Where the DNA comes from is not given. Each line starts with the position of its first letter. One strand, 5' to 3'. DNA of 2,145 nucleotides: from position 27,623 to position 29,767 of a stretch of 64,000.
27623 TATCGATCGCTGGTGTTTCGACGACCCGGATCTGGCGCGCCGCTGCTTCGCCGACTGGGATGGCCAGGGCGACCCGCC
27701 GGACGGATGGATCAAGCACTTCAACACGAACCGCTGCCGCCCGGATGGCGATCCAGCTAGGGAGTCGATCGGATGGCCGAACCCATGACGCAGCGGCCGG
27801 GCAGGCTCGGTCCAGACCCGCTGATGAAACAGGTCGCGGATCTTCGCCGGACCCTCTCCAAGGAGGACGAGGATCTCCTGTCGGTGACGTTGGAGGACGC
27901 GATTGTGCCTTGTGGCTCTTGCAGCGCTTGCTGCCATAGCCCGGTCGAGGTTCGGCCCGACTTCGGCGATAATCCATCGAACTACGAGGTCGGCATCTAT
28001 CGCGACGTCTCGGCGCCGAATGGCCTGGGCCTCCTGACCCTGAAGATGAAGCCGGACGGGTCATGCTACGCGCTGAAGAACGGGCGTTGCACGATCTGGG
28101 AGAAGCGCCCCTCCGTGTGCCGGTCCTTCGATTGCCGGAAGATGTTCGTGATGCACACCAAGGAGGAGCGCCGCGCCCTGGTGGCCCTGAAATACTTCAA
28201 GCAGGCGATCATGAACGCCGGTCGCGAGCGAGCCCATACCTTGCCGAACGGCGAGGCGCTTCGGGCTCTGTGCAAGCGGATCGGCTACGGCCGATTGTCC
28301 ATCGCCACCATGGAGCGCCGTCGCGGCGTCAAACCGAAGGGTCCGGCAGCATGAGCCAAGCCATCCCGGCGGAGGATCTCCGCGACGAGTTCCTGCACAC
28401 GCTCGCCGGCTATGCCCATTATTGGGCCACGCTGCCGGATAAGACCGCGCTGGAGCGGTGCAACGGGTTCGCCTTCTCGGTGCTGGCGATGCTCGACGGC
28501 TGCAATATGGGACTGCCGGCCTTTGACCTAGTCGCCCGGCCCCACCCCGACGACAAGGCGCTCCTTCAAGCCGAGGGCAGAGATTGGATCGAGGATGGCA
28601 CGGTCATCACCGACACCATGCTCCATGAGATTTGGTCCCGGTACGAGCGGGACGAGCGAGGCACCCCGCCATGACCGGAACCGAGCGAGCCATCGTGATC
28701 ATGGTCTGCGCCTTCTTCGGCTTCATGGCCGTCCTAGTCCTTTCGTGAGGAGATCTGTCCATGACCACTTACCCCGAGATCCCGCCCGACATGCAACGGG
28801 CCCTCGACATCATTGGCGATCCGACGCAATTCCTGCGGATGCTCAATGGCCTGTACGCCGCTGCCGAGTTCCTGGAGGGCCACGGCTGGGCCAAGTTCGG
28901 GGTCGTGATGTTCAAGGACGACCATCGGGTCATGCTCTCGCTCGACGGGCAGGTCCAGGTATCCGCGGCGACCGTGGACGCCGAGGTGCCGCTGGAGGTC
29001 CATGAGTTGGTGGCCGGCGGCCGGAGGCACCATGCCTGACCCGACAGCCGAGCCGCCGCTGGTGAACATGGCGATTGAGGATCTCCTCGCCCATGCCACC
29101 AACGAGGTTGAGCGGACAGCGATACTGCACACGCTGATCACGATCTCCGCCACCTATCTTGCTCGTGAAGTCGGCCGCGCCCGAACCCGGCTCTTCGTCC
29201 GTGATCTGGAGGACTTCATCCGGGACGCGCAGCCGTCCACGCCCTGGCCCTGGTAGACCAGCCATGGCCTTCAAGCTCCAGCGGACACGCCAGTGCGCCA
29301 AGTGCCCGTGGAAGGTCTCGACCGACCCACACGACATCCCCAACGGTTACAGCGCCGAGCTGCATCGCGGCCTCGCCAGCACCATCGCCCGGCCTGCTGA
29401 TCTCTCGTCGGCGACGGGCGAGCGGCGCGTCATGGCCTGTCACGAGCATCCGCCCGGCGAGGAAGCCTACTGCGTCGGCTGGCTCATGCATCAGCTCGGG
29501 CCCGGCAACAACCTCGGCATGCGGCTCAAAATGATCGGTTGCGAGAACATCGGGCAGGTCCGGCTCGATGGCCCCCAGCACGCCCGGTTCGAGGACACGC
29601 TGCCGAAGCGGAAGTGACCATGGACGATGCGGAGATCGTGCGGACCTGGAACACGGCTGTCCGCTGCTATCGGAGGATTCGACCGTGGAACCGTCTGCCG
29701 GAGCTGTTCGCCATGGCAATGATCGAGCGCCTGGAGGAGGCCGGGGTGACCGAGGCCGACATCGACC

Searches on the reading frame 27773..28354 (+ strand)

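Call 30: search_protein_families(library=phrogs, proteins=[window:27773-28354:+], max_evalue=0.001)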
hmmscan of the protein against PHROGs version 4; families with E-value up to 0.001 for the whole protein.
window:27773-28354:+ (193 aa): 1 family
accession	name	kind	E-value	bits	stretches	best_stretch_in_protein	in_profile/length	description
phrog_9155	-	unknown function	0.00074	20.3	0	103-121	51-69/181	-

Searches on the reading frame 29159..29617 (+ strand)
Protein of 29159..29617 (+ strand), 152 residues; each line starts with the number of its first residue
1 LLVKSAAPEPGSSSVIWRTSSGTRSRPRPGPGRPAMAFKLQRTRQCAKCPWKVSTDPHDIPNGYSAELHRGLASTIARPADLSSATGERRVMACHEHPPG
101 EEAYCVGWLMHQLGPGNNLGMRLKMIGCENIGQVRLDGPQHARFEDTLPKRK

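Call 30: search_protein_families(library=phrogs, proteins=[window:29159-29617:+], max_evalue=0.001)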
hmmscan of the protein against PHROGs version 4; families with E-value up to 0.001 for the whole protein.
window:29159-29617:+ (152 aa): 1 family
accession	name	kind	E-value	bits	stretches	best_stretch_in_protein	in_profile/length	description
phrog_18928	-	unknown function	7.4e-23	81.9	1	39-148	2-108/121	-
